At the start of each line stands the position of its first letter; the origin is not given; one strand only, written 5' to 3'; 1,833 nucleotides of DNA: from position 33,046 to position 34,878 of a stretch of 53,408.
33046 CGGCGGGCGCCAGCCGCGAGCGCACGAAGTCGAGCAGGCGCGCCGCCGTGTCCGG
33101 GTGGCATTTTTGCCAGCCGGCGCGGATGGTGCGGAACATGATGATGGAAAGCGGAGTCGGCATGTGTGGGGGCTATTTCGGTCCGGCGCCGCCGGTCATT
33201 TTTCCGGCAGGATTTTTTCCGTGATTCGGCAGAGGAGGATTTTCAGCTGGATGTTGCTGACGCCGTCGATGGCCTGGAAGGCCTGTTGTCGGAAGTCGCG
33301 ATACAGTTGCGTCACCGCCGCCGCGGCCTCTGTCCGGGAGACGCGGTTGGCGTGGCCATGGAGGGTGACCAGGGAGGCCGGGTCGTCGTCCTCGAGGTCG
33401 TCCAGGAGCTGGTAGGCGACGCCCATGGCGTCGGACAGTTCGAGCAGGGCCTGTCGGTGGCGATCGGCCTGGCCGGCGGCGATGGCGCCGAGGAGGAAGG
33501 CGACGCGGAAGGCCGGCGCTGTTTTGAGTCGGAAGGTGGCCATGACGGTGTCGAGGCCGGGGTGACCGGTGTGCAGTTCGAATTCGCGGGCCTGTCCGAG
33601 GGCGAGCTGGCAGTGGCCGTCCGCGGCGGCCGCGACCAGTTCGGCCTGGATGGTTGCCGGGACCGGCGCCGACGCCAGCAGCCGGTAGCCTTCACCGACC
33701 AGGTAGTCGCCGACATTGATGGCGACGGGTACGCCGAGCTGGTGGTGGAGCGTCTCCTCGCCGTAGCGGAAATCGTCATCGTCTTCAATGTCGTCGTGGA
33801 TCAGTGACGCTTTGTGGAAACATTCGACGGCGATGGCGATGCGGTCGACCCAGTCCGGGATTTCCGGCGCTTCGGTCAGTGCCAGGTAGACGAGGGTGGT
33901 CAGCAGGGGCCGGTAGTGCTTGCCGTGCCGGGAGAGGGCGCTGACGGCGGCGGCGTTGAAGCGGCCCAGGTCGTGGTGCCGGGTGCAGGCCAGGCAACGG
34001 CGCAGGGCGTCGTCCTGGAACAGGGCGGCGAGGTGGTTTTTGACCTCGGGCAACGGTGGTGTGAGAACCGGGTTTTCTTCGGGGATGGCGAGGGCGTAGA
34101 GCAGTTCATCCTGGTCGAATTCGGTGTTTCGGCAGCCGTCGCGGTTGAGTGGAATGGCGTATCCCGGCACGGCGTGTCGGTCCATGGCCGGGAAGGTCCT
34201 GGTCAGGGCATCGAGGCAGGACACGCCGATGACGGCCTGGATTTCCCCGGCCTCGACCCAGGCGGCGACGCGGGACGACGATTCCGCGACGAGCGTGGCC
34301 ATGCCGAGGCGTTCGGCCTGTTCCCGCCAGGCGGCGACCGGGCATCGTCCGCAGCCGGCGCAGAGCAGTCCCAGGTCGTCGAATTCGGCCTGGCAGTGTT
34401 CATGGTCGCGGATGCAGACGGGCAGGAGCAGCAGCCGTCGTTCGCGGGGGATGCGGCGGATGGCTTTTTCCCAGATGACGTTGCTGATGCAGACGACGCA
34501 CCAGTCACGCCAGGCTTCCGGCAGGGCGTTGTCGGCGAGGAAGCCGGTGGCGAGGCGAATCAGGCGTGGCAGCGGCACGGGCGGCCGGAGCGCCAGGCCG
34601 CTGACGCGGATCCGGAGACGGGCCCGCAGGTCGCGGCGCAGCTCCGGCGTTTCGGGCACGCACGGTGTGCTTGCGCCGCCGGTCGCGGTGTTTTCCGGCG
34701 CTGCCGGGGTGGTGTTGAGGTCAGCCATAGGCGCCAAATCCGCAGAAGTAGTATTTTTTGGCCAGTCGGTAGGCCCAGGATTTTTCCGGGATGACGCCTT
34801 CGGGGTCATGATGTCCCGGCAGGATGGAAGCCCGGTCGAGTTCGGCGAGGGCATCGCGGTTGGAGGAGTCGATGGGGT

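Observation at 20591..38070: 17.5-kb, 14-gene co-directional cluster fusing a terpenoid-cyclase module, an NADH-to-periplasm electron conduit and four envelope beta-propeller proteins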

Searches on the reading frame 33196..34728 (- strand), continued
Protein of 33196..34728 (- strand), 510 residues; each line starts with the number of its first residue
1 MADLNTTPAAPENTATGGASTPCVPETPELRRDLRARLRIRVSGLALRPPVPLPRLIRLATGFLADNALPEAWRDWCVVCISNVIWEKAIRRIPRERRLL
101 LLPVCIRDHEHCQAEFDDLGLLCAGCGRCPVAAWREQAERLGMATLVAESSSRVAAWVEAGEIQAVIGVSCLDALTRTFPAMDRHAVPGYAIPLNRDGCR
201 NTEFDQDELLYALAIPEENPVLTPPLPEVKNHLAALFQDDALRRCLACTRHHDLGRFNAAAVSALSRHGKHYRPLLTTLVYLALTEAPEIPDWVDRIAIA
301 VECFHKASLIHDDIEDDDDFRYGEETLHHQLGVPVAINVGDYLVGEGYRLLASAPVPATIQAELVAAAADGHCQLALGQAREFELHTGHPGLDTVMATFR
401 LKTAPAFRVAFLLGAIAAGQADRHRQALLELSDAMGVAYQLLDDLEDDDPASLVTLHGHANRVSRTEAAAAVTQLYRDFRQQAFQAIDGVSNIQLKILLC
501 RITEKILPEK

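Call 18: find_related_loci(query=A1, collection=genome_contigs, flank=10000)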
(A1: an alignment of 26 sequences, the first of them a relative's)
Query A1 (510 aa) in genome_contigs; peptide patterns used: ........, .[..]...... (x = any residue, [..] = any of these).
600 stretches matched a pattern (row limit reached: there are more); 588 encode a relative of the query (tblastn E <= 1e-3); the best 80 are kept; 80 distinct loci.
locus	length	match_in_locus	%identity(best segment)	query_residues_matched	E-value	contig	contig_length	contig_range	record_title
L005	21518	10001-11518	46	5-509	3e-140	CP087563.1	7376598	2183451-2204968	Planctomycetes bacterium syqfu chromosome, complete genome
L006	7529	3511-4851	48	64-509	2e-137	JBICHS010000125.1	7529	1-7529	MAG: Phycisphaeraceae bacterium JB051 k141_149215, whole genome shotgun sequence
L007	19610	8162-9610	43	24-507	3e-114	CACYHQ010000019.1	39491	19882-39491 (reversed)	uncultured bacterium isolate RUG11954 genome assembly, contig: RUG11954_asm_19, whole genome shotgun sequence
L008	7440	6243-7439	48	16-414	5e-107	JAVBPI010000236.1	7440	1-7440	MAG: Thermoguttaceae bacterium isolate EPI_MAG_00135 c_000012237719, whole genome shotgun sequence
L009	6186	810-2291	44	16-507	2e-104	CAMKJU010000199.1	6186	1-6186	MAG: uncultured Lentisphaerae bacterium isolate SRR12081301_bin.91_metaWRAP_v1.3_MAG genome assembly, contig: ERZ1228976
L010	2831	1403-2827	43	16-488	9e-106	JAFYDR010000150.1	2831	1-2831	MAG: Kiritimatiellae bacterium isolate RGIG6996 Sheep_Rumen.Co__c1929153, whole genome shotgun sequence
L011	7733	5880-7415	37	27-507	1e-102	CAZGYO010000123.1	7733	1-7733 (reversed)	MAG TPA_asm: uncultured Victivallales bacterium isolate SRP141376_co4_271 genome assembly, contig: NODE_15288_length_773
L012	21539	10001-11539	41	24-507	2e-100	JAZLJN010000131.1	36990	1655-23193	MAG: Bacteroidales bacterium isolate T1900044965_TA20190027.MAGScoT_cleanbin_000024 SGB_3976_k141_1133256, whole genome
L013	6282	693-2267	38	24-509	4e-99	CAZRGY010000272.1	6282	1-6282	MAG TPA_asm: uncultured Verrucomicrobiota bacterium isolate SRP319275_co1_7 genome assembly, contig: NODE_17516_length_6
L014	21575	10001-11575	38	24-509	3e-98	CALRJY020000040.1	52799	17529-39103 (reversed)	MAG: Chitinophaga pinensis isolate JJ-GEL11-19-2-m1-bin235 genome assembly, contig: JJ-R1525-126-C100, whole genome shot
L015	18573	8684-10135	39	24-507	1e-97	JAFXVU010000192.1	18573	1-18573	MAG: Bacteroidaceae bacterium isolate RGIG6791 Sheep_Rumen-3__c1115812, whole genome shotgun sequence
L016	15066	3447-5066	37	3-507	7e-98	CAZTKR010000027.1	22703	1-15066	MAG TPA_asm: uncultured bacterium isolate binchicken_co334_18 genome assembly, contig: NODE_3787_length_22703_cov_5.6867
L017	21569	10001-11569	39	24-507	2e-97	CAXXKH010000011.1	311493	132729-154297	MAG: Desulfobacterales bacterium isolate 9e8c302b-4ccc-47c5-97cd-91c71c085a60 genome assembly, contig: contig_11, whole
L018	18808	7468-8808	41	4-447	9e-98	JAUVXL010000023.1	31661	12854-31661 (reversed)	MAG: Sedimentisphaerales bacterium isolate CSMAG_1215 CSMAG_1215_k141_892825_length_31661_cov_13.9802, whole genome shot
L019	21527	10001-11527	36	24-507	1e-96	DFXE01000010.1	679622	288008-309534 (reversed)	MAG TPA_asm: Bacteroidales bacterium UBA4116 UBA4116_contig_37, whole genome shotgun sequence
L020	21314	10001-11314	40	12-447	2e-96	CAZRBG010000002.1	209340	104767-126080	MAG TPA_asm: uncultured Pirellulales bacterium isolate binchicken_co17_49 genome assembly, contig: NODE_117_length_20934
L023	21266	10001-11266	42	24-445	3e-95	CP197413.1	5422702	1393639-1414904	Planctomycetaceae bacterium SH248 chromosome, whole genome shotgun sequence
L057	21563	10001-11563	34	18-509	6e-90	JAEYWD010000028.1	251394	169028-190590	MAG: Bacteroidetes bacterium isolate OH_CBlB_256 k127_3433190, whole genome shotgun sequence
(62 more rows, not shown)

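Call 35: search_protein_families(library=pfam, proteins=[L023:6225-7334:+, L023:5761-6231:+, L023:7374-7796:+, L023:14345-15487:+, L012:15479-16486:+, L020:8407-9999:+, L057:15710-17029:+], max_evalue=0.001)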
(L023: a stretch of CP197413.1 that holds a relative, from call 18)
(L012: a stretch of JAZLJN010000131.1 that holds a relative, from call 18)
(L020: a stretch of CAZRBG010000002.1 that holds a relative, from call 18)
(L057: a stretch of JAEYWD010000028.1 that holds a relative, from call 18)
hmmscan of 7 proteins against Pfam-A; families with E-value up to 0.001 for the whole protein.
L023:6225-7334:+ (369 aa): 5 families
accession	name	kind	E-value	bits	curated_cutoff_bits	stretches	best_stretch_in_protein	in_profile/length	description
PF02492.25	cobW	-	2.1e-24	86.5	20.7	1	7-183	3-171/180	CobW/HypB/UreG, nucleotide-binding domain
PF03308.22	MeaB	-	2.3e-06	27.2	23.1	0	7-49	36-78/273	Methylmalonyl Co-A mutase-associated GTPase MeaB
PF00448.28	SRP54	-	3.9e-06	27.1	22.7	1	4-41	1-38/196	SRP54-type protein, GTPase domain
PF25199.1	nSTAND_NTPase5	-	0.00018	21.8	34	0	3-44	40-82/145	Novel STAND NTPase 5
PF00009.33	GTP_EFTU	-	0.00064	19.8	26.5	0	159-210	124-184/188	Elongation factor Tu GTP binding domain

L023:5761-6231:+ (156 aa): 1 family
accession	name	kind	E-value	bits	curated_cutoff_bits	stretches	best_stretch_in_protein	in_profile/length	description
PF01597.25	GCV_H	-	1.1e-19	70.9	22.2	1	26-125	3-101/122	Glycine cleavage H-protein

L023:7374-7796:+ (140 aa): 0 families

L023:14345-15487:+ (380 aa): 1 family
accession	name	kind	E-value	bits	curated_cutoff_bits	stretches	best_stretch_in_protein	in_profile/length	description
PF00266.25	Aminotran_5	-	2.5e-63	214.7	21.5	1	4-353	2-359/371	Aminotransferase class-V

L012:15479-16486:+ (335 aa): 0 families

L020:8407-9999:+ (530 aa): 1 family
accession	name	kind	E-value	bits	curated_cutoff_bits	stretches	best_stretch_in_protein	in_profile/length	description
PF04055.27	Radical_SAM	-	1.1e-12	48.9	29.5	1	234-419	2-166/166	Radical SAM superfamily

L057:15710-17029:+ (439 aa): 4 families
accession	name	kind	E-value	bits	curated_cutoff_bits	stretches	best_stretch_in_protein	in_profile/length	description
PF00534.26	Glycos_transf_1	-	4.9e-22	78.7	26.4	1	240-406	12-171/172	Glycosyl transferases group 1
PF13692.12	Glyco_trans_1_4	-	2.5e-19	70.4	27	1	244-392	2-141/142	Glycosyl transferases group 1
PF13439.12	Glyco_transf_4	-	5e-13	49.9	28.5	1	127-232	62-169/170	Glycosyltransferase Family 4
PF13579.12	Glyco_trans_4_4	-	2.5e-08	34.9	29.7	1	125-226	59-156/158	Glycosyl transferase 4-like domain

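Call 58: predict_structure(alignment_id=A1)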
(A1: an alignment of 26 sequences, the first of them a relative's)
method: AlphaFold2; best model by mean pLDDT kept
length: 510 residues; sequences in the alignment: 26
mean_pLDDT: 87.5   pTM: 0.88
mean pLDDT of the five models: 87.5, 87.1, 86.4, 84.7, 82.1
residues with pLDDT >= 90: 335; 70-90: 122; 50-70: 34; < 50: 19
segments of 3 or more residues with pLDDT < 50: 1-19
pLDDT, mean of each block of 10 residues (from residue 1): 26 35 86 95 91 91 96 93 94 93 77 64 72 89 82 68 87 77 79 79 87 94 90 95 92 90 87 96 96 98 95 92 92 96 98 98 98 93 78 90 95 98 97 97 88 88 94 96 94 94 87
secondary structure, 60 per line:
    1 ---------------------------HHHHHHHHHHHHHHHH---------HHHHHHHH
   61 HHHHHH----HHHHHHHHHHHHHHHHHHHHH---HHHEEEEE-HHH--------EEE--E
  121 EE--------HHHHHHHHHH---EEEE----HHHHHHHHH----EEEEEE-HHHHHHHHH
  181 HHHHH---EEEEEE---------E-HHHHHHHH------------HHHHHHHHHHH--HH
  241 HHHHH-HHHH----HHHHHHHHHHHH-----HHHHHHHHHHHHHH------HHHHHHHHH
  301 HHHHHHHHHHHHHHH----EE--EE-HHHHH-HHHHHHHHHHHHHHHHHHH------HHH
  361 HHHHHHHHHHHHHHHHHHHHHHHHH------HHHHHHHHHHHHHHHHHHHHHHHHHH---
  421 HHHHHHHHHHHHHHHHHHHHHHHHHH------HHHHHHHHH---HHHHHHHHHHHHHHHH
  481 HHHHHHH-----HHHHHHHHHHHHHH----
elements in order: H28-43 H53-66 H71-91 E98-102 E115-117 E120-122 H131-140 E144-147 H152-160 E165-170 H172-185 E189-194 H206-213 H226-236 H239-245 H247-250 H255-266 H272-285 H292-315 H327-331 H333-351 H358-385 H392-417 H421-446 H453-461 H465-487 H493-506

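Call 61: fold_search(model_id=the predicted structure, library=pdb)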
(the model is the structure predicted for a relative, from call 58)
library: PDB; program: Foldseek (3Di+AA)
matches with E <= 10: 784; with E <= 0.001: 526
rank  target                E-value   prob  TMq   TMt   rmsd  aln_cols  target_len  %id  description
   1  3m9u_C                3.4e-10  1.00  0.45  0.78   5.2       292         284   25  Crystal structure of geranylgeranyl pyrophosphate synthase from lactobacillus brevis atcc 367 (released 2010-04-07)
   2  3m9u_B                4.0e-10  1.00  0.45  0.78   5.0       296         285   25  Crystal structure of geranylgeranyl pyrophosphate synthase from lactobacillus brevis atcc 367 (released 2010-04-07)
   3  5jfq_A                5.1e-10  1.00  0.48  0.78   3.3       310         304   21  Geranylgeranyl Pyrophosphate Synthetase from archaeon Geoglobus acetivorans (released 2017-05-24)
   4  3zcd_B                5.1e-10  1.00  0.45  0.79   3.6       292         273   28  Native structure of Farnesyl Pyrophosphate Synthase from Pseudomonas aeruginosa PA01. (released 2013-12-04)
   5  3pde_B                5.3e-10  1.00  0.45  0.77   5.5       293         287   26  Crystal structure of geranylgeranyl pyrophosphate synthase from Lactobacillus brevis atcc 367 complexed with isoprenyl (released 2010-11-17)
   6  3zcd_A                5.6e-10  1.00  0.45  0.80   3.5       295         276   28  Native structure of Farnesyl Pyrophosphate Synthase from Pseudomonas aeruginosa PA01. (released 2013-12-04)
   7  3zl6_B                6.8e-10  1.00  0.45  0.81   3.4       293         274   27  Native structure of Farnesyl Pyrophosphate Synthase from Pseudomonas aeruginosa PAO1, with bound fragment KM10833. (released 2014-02-12)
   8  3zmb_B                7.8e-10  1.00  0.45  0.80   3.7       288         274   27  Native structure of Farnesyl Pyrophosphate Synthase from Pseudomonas aeruginosa PA01, with bound fragment SPB02696. (released 2014-02-26)
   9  3lji                  8.1e-10  1.00  0.46  0.83   3.3       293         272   26  CRYSTAL STRUCTURE OF putative geranyltranstransferase from Pseudomonas fluorescens Pf-5 (released 2010-02-09)
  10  5jfq_B                1.0e-09  1.00  0.48  0.77   3.2       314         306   20  Geranylgeranyl Pyrophosphate Synthetase from archaeon Geoglobus acetivorans (released 2017-05-24)
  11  3lsn                  1.0e-09  1.00  0.47  0.81   3.9       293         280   25  Crystal structure of putative geranyltranstransferase from PSEUDOMONAS fluorescens PF-5 complexed with magnesium (released 2010-03-02)
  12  4umj_A                1.1e-09  1.00  0.45  0.80   3.6       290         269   28  Native structure of Farnesyl Pyrophosphate Synthase from Pseudomonas aeruginosa PA01, with bound ibandronic acid molec (released 2015-03-11)
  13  3zou_B                1.1e-09  1.00  0.45  0.80   3.7       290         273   27  Native structure of Farnesyl Pyrophosphate Synthase from Pseudomonas aeruginosa PA01, with bound fragment SPB02696, an (released 2014-03-12)
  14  3p41                  1.6e-09  1.00  0.45  0.78   4.7       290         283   26  Crystal structure of polyprenyl synthetase from pseudomonas fluorescens pf-5 complexed with magnesium and isoprenyl pyro (released 2010-10-20)
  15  3pde_A                1.9e-09  1.00  0.46  0.78   4.4       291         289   25  Crystal structure of geranylgeranyl pyrophosphate synthase from Lactobacillus brevis atcc 367 complexed with isoprenyl (released 2010-11-17)
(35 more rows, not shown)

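Call 67: list_cluster_members(proteins=[P0002, P0003, P0004, P0010, P0011])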
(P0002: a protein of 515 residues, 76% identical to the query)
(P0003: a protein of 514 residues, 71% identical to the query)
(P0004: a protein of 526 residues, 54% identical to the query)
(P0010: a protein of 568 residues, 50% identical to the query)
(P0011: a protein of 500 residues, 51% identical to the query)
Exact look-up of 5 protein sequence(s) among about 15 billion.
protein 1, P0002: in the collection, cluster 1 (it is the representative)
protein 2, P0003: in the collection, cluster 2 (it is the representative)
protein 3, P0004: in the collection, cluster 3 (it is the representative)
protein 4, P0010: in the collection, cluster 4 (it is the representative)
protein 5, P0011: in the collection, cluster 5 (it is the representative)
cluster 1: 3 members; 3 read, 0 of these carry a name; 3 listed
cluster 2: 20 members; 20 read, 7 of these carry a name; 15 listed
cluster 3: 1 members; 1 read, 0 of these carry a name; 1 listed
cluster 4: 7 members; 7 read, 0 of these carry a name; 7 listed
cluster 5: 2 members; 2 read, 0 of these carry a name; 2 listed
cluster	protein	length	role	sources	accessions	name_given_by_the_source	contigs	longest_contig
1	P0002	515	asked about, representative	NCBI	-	-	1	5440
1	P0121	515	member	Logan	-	-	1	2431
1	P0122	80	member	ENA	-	-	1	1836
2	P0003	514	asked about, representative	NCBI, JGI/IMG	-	-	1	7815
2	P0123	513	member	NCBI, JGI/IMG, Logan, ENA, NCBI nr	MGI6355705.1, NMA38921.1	MAG: DUF116 domain-containing protein [Lentisphaerae bacterium] | geranylgeranyl diphosphate synthase type II | DUF116 domain-containing protein [Lentisphaerota bacterium]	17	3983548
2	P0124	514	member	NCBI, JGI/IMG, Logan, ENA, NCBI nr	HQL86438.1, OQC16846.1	MAG: Geranylgeranyl diphosphate synthase [Lentisphaerae bacterium ADurb.Bin082]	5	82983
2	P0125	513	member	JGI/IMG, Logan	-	geranylgeranyl diphosphate synthase type II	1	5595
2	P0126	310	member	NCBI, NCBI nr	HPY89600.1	MAG TPA: DUF116 domain-containing protein, partial [Lentisphaeria bacterium] | DUF116 domain-containing protein [Lentisphaeria bacterium]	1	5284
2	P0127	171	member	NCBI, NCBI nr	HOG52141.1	MAG TPA: polyprenyl synthetase family protein, partial [Lentisphaeria bacterium] | polyprenyl synthetase family protein [Lentisphaeria bacterium]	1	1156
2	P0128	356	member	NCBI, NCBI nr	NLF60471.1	MAG: DUF116 domain-containing protein, partial [Lentisphaerae bacterium] | DUF116 domain-containing protein [Lentisphaerota bacterium]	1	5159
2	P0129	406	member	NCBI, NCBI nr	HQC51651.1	MAG TPA: DUF116 domain-containing protein, partial [Lentisphaeria bacterium] | DUF116 domain-containing protein [Lentisphaeria bacterium]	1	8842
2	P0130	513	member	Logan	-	-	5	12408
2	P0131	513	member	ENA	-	-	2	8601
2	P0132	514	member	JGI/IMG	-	-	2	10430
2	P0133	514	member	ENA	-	-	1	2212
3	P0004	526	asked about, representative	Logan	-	-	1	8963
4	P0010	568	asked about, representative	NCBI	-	-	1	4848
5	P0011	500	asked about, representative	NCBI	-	-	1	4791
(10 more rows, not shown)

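Call 68: find_encoding_contigs(protein=P0123, flank=10000, max_places=2)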
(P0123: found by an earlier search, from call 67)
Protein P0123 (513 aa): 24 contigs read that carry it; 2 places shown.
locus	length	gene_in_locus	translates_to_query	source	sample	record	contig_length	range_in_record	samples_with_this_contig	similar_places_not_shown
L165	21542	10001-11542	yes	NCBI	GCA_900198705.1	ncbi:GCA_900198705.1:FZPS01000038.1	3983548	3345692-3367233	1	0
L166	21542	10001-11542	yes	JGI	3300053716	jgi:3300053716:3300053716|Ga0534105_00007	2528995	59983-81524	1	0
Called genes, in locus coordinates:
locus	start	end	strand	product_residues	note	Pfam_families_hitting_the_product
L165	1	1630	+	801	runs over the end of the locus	PF12708:Pect-lyase_RHGA_epim (faint), PF13229:Beta_helix (faint)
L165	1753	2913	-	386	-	PF13173:AAA_14, PF13635:DUF4143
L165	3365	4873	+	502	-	-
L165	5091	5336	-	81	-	-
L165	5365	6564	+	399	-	PF01609:DDE_Tnp_1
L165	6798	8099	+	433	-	PF01011:PQQ (faint), PF07774:EMC1_C (faint), PF13360:PQQ_2, PF13570:Beta-prop_ACSF4 (weak)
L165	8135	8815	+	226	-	PF00037:Fer4 (faint), PF12797:Fer4_2 (weak), PF12837:Fer4_6 (weak), PF13237:Fer4_10 (weak), PF14697:Fer4_21 (faint), PF12838:Fer4_7 (weak), PF13187:Fer4_9 (weak)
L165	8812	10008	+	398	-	PF04055:Radical_SAM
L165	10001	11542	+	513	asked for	PF01976:DUF116, PF00348:polyprenyl_synt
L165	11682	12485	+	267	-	PF00432:Prenyltrans (faint)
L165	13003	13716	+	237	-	PF06414:Zeta_toxin (faint), PF13671:AAA_33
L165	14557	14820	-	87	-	-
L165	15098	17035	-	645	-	PF00890:FAD_binding_2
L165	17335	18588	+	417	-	PF02310:B12-binding (weak), PF04055:Radical_SAM (faint)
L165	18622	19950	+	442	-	PF02310:B12-binding, PF04055:Radical_SAM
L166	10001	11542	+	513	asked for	PF01976:DUF116, PF00348:polyprenyl_synt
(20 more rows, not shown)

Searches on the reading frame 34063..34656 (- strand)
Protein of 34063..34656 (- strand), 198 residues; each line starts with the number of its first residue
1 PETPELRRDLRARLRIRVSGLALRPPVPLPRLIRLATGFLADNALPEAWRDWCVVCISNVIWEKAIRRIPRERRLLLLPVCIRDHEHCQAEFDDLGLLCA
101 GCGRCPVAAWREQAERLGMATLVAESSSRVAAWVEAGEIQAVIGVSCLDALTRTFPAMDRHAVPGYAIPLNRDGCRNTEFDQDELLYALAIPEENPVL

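Call 64: search_solved_structures(query=A6, max_evalue=10)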
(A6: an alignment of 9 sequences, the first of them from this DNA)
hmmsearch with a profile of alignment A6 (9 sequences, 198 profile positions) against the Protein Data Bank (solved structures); distinct sequences matched with E-value up to 10: 0.
